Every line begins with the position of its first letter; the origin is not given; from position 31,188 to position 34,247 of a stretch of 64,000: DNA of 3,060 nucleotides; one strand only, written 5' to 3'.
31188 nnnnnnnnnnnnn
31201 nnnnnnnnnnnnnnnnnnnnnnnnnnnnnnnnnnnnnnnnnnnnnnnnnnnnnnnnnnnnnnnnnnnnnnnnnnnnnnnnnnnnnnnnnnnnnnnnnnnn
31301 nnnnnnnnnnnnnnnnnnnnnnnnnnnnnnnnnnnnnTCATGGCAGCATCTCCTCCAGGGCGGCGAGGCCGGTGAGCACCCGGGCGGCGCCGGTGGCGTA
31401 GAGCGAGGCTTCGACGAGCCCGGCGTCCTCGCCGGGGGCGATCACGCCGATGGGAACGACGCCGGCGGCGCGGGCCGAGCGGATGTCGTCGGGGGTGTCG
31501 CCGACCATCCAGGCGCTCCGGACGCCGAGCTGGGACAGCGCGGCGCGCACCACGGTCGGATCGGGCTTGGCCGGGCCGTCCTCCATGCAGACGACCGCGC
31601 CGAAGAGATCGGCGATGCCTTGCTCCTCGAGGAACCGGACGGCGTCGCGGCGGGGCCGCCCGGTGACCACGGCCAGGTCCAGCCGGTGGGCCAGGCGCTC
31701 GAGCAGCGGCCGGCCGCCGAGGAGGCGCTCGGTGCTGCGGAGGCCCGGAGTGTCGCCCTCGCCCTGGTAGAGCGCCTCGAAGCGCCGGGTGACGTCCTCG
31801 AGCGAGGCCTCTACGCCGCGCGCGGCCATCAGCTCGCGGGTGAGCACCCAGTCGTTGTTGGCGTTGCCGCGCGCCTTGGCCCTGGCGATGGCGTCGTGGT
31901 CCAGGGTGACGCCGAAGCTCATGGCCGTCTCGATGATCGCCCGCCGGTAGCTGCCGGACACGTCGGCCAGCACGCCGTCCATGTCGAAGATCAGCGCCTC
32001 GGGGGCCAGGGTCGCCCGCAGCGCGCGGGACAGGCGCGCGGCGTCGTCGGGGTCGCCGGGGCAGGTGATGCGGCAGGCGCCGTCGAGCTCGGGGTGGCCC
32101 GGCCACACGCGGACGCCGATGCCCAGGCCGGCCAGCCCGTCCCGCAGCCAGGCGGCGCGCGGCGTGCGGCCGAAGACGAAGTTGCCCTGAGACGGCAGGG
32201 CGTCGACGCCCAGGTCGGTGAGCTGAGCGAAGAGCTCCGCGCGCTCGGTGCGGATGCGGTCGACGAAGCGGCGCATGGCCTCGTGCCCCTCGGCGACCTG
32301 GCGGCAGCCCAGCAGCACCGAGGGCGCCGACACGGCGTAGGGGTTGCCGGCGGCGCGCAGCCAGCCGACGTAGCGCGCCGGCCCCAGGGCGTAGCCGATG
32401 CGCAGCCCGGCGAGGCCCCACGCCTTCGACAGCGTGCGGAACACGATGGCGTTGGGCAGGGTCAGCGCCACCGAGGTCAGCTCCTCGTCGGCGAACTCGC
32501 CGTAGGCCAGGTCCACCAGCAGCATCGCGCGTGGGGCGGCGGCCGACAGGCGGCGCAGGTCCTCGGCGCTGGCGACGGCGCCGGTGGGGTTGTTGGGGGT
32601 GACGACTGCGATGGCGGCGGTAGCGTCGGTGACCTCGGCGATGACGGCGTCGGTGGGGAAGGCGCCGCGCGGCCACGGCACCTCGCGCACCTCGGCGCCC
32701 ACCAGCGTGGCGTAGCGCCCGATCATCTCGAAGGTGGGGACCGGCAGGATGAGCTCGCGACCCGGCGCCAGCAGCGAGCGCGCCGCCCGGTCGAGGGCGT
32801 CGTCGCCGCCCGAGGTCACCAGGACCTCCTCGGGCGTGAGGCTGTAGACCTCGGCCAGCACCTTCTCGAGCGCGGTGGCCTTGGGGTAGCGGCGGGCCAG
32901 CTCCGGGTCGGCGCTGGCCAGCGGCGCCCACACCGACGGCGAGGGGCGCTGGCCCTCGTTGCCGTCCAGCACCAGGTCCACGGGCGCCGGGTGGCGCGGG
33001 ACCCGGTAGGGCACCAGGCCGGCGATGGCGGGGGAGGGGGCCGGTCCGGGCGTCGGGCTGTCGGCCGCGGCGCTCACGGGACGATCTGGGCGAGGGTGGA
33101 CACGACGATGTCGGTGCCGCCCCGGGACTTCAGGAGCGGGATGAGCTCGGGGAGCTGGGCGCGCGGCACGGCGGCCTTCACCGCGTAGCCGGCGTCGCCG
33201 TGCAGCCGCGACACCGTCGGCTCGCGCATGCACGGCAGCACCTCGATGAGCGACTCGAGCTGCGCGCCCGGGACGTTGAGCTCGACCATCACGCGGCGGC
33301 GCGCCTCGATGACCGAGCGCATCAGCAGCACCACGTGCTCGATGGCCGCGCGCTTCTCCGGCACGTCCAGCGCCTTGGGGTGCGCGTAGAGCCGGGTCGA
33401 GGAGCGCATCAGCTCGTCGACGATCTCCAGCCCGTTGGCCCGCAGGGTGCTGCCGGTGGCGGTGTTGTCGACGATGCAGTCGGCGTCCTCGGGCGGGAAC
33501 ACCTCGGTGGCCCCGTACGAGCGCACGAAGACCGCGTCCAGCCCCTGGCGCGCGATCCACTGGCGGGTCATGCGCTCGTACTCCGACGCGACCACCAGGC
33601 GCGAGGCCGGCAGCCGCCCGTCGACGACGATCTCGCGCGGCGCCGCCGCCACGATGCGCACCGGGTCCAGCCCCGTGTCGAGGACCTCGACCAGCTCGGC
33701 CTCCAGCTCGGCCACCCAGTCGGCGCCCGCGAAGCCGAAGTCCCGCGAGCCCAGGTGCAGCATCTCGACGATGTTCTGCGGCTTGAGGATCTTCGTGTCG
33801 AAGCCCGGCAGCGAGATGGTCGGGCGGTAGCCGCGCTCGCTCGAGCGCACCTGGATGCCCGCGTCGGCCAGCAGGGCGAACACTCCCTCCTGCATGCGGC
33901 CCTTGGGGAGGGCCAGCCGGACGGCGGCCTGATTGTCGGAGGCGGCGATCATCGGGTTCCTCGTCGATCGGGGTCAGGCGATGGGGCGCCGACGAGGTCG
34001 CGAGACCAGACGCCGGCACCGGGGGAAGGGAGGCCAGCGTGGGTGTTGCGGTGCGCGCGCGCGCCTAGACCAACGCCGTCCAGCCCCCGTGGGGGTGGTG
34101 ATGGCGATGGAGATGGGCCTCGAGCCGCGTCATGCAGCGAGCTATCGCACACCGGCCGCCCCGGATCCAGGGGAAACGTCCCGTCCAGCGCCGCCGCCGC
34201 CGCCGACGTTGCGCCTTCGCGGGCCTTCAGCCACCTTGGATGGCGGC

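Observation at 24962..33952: Compact histidine operon with two gene fusions, hisD at the end, and a metallopeptidase plus ArsC-family gene chained on by overlapping codons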

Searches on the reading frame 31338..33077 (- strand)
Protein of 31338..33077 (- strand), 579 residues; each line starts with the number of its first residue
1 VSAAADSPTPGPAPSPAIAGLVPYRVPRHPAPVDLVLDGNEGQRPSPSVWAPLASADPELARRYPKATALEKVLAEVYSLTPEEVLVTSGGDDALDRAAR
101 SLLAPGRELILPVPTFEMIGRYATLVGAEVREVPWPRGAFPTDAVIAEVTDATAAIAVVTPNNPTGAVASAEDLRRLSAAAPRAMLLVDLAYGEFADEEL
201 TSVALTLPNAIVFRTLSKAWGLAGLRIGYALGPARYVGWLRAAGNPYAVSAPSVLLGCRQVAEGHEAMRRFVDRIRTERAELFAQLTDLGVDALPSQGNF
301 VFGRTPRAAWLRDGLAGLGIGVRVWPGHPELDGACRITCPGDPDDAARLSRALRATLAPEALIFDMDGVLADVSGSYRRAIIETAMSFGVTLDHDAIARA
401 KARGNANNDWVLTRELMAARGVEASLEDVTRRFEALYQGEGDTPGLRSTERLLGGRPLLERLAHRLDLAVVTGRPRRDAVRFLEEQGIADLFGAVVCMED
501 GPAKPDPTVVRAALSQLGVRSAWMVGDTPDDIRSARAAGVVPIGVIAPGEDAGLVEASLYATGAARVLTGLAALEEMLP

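Call 5: search_protein_families(library=pfam, proteins=[window:31338-33077:-], max_evalue=0.01)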
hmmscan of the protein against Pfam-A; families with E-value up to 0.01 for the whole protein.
window:31338-33077:- (579 aa): 6 families
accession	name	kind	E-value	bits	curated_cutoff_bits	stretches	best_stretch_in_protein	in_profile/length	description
PF00155.27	Aminotran_1_2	-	2.9e-42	145.6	19.7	1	41-349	15-357/361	Aminotransferase class I and II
PF13419.12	HAD_2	-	9.4e-20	71.9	23.8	1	362-544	1-177/178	Haloacid dehalogenase-like hydrolase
PF00702.32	Hydrolase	-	1.5e-18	68.3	26.4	1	360-539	2-191/191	haloacid dehalogenase-like hydrolase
PF13242.12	Hydrolase_like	-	2.3e-07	31.1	22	1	504-545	4-48/75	HAD-hyrolase-like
PF12710.13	HAD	-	1.7e-05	25.8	27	1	363-536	2-189/189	haloacid dehalogenase-like hydrolase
PF00266.25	Aminotran_5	-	0.00022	20.7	21.5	1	69-191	47-177/371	Aminotransferase class-V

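Call 6: search_protein_families(library=ncbifam, proteins=[window:31338-33077:-], max_evalue=0.001)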
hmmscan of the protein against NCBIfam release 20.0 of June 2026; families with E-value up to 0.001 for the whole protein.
window:31338-33077:- (579 aa): 91 families (the best 25 are shown)
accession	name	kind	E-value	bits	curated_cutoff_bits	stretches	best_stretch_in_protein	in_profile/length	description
TIGR01141.1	hisC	equivalog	1.4e-57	195.2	276.55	1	18-354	4-347/349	histidinol-phosphate transaminase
TIGR01140.1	L_thr_O3P_dcar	equivalog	5.7e-49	167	290.55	1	50-354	31-331/331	threonine-phosphate decarboxylase CobD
NF002878.0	PRK03321.1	subfamily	1.9e-45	155.2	374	1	18-327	9-325/352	histidinol-phosphate transaminase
TIGR01548.1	HAD-SF-IA-hyp1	hypoth_equivalog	1.4e-41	142.2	140.2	1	361-538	2-197/197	TIGR01548 family HAD-type hydrolase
NF003496.0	PRK05166.1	equivalog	6.6e-37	127.1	540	1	44-354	49-367/373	histidinol-phosphate transaminase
NF041364.1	GntC_guanitoxin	equivalog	3.2e-36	124.9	415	1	70-306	42-300/356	guanitoxin biosynthesis PLP-dependent (S)-gamma-hydroxy-L-arginine cyclodehydratase GntC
NF005915.1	PRK07908.1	equivalog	7.9e-35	120.8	360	1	48-333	29-311/332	Rv2231c family histidinol phosphate aminotransferase CobC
NF006580.0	PRK09105.1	subfamily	9e-33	113.6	444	1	63-355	77-369/375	pyridoxal phosphate-dependent aminotransferase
NF053748.1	bifunc_CobBC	exception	3.2e-32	111.8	950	1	34-353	484-796/797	bifunctional hydrogenobyrinic acid a,c-diamide synthase/histidinol phosphate aminotransferase CobBC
NF002877.0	PRK03317.1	equivalog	6.1e-32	110.8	409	1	19-355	20-365/374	histidinol-phosphate transaminase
NF006014.0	PRK08153.1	equivalog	1.4e-30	106.4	510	1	44-357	46-364/370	pyridoxal phosphate-dependent aminotransferase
NF002726.0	PRK02610.1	equivalog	3.2e-27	95.4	391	1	79-358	88-370/374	histidinol-phosphate transaminase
NF051461.1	pyoverd_PtaA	equivalog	1.4e-26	93.1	500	1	63-329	67-336/359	pyoverdine biosynthesis transaminase PtaA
TIGR03947.1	viomycin_VioD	equivalog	1.8e-23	83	390.9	1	81-236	68-230/359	capreomycidine synthase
NF004870.0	PRK06225.1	equivalog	1.1e-22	80.3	351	1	69-230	70-237/380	pyridoxal phosphate-dependent aminotransferase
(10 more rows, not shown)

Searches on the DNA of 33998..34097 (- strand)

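Call 91: build_rna_model(alignment_id=A2, structure=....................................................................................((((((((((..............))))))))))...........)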
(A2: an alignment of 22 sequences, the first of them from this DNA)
Model R1 built from alignment A2 (22 sequences, 129 columns); structure: as given.
model positions 102; base pairs 10; branch points 0; effective number of sequences 16.32; information 0.59 bits per position. Calibrated on 0.2 Mb of random sequence (short: E-values are rough).
structure used (alignment columns):
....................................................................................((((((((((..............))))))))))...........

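Call 92: search_with_rna_model(model_id=R1, sources=[window, L001, L002, L003, L004, L005, L006, L007, L008, L009, L010, L011, L012, L013, L014, L015, L016, L017, L018, L019, L020, L021, L022, L023, L024, L025, L026, L027, L028, L029, L030, L031, L032, L033, L034, L035, L036, L037, L038, L039, L040, L041, L042, L043, L044, L045, L046, L047, L048, L049, L050, L051, L052, L053, L054, L055, L056, L057, L058, L059, L060, L061, L062, L063, L064, L065, L066, L067, L068, L069, L070, L071, L072, L073, L074, L075, L076, L077, L078, L079, L080, L081, L083, L085, L086, L087, L088], max_evalue=1)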
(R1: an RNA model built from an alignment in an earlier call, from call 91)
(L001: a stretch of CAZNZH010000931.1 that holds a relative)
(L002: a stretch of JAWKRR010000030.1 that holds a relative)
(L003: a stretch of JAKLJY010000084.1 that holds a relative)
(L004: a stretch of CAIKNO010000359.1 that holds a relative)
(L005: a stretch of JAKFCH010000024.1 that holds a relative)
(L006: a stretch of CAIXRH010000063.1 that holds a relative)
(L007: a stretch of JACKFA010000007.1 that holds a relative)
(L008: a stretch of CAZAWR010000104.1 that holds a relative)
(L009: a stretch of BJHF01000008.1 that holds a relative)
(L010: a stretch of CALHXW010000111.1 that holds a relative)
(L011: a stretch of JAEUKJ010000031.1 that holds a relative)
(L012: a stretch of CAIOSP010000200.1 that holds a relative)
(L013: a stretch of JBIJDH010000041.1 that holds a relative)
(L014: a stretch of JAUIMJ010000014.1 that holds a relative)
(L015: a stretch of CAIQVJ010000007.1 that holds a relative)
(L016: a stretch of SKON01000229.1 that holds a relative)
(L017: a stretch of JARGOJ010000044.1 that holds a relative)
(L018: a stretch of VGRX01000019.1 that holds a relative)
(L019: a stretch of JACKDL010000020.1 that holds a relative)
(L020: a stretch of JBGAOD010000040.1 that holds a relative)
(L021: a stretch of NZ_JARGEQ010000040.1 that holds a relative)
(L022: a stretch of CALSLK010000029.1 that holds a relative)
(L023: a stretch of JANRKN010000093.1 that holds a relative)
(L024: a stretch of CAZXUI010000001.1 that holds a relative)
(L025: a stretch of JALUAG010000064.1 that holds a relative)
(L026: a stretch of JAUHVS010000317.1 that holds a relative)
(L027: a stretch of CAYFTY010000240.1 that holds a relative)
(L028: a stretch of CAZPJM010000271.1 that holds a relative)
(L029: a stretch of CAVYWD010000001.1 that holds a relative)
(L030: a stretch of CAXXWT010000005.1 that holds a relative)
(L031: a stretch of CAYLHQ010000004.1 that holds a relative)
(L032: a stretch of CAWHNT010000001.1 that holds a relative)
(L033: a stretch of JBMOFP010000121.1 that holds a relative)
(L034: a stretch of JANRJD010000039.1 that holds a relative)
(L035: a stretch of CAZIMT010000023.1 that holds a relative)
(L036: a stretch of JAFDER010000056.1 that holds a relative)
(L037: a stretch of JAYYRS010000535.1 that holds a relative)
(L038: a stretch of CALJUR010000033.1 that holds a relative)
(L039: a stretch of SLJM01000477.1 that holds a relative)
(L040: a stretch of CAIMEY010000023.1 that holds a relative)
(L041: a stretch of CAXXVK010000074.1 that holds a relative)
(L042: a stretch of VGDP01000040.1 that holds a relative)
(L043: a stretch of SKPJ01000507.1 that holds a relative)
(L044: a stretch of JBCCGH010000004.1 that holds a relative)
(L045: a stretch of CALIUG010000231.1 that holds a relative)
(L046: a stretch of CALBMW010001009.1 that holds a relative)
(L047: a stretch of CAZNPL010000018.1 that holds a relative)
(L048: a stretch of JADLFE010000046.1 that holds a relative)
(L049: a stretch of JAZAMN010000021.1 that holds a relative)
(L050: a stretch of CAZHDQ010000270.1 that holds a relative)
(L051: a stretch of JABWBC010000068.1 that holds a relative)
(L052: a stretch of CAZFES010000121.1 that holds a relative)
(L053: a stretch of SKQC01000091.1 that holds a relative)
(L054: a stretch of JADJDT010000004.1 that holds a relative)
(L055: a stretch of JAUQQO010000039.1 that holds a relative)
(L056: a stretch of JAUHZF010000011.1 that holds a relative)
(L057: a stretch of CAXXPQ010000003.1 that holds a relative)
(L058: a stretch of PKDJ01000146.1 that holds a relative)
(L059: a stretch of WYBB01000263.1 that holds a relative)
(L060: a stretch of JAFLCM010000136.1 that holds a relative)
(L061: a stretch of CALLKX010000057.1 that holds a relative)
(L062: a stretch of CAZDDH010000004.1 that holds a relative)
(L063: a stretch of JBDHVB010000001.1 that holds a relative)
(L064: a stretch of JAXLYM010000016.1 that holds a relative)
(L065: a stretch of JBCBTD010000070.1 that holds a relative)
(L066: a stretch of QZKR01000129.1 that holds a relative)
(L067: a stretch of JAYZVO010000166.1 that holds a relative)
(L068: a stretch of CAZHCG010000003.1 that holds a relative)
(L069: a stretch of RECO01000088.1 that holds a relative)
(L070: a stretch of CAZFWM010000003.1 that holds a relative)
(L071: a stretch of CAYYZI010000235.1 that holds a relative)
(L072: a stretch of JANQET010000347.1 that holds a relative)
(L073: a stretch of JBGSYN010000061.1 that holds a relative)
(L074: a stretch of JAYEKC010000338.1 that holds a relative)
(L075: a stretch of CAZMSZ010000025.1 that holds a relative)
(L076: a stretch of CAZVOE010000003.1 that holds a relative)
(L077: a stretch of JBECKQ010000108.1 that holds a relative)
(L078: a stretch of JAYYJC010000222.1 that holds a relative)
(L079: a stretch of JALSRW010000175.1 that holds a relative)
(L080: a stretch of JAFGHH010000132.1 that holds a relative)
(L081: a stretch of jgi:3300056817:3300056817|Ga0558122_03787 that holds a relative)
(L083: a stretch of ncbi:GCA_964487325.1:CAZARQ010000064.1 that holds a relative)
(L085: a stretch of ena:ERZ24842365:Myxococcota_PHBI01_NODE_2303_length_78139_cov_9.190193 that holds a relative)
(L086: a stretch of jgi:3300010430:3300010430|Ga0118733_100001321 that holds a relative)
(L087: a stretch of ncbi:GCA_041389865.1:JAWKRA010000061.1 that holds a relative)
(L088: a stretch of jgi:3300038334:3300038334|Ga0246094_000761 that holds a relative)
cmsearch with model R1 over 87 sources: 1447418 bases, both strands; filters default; matches with E-value up to 1: 53.
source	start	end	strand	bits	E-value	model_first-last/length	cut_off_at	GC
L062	5292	5391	+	89.6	7.3e-17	1-102/102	no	0.63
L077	849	950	+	87.5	2.1e-16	1-102/102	no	0.6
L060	414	516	+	83.9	1.3e-15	1-102/102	no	0.64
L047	5850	5951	+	80.8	6.1e-15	1-102/102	no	0.63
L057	5312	5410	+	70.9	9.2e-13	1-102/102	no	0.59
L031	5934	6025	+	70.1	1.4e-12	1-102/102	no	0.68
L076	5925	6016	+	68.5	3.1e-12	1-102/102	no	0.7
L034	5938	6038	+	67.5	5.2e-12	1-102/102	no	0.65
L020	4947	5066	+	65.9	1.1e-11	1-102/102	no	0.65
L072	5287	5385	+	65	1.8e-11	1-102/102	no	0.53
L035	1515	1634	+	63.7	3.6e-11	1-102/102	no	0.6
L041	5318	5411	+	61.8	9.2e-11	1-102/102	no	0.51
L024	5904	6012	+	61.8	9.2e-11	1-102/102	no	0.69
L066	5322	5416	+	58.9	4.1e-10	1-102/102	no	0.59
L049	5748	5847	+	55.8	1.9e-09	1-102/102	no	0.68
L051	5577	5679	+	55.6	2.2e-09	1-102/102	no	0.6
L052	5344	5440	+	55.6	2.2e-09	1-102/102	no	0.68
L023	5714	5828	+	53.9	5e-09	1-102/102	no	0.63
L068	5277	5373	+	53.8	5.3e-09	1-102/102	no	0.7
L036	1047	1151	+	51.8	1.4e-08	1-102/102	no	0.69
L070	4555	4650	+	50.4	2.9e-08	1-102/102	no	0.52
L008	5009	5105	+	49.9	3.9e-08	1-102/102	no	0.66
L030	5671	5768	+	47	1.7e-07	1-102/102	no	0.48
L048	5642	5744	+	44.6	5.7e-07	1-102/102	no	0.62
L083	610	710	+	43.7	8.8e-07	1-102/102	no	0.71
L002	5803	5902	+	42.1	2e-06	1-102/102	no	0.72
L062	5346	5440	-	37.8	1.8e-05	1-102/102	no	0.67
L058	5435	5529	+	37.1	2.5e-05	1-102/102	no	0.72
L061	5113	5214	+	30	0.0009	1-102/102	no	0.68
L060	471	544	-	28.1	0.0024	17-102/102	no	0.74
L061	5169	5259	-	25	0.011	1-102/102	no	0.7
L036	1109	1194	-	24.7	0.013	1-102/102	no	0.73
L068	5327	5425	-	22.9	0.033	1-102/102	no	0.62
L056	5367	5463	+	22.8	0.034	1-102/102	no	0.72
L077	906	939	-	22.2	0.048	68-101/102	no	0.74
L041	5376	5400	-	21.6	0.064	68-92/102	no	0.64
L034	5994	6064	-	21.2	0.076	1-102/102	no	0.7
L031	5992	6013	-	20.7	0.1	69-90/102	no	0.82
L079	2168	2279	+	20.4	0.12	1-102/102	no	0.72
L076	5983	6004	-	20.3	0.12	69-90/102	no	0.86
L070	4602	4694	-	20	0.15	1-102/102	no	0.57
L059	9506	9596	-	19.2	0.21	1-102/102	no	0.7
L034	16733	16840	+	18.5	0.3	1-102/102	no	0.74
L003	17785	17863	-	18.5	0.31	1-102/102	no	0.72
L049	5804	5836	-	18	0.39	68-97/102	no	0.73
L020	5011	5084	-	17.9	0.41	31-102/102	no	0.66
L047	5906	6005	-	17.4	0.54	1-102/102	no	0.68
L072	5342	5434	-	16.5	0.83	1-102/102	no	0.55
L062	17287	17355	+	16.4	0.87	1-102/102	no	0.72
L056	2659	2693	-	16.4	0.88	1-102/102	no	0.71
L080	14527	14613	-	16.4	0.9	1-102/102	no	0.68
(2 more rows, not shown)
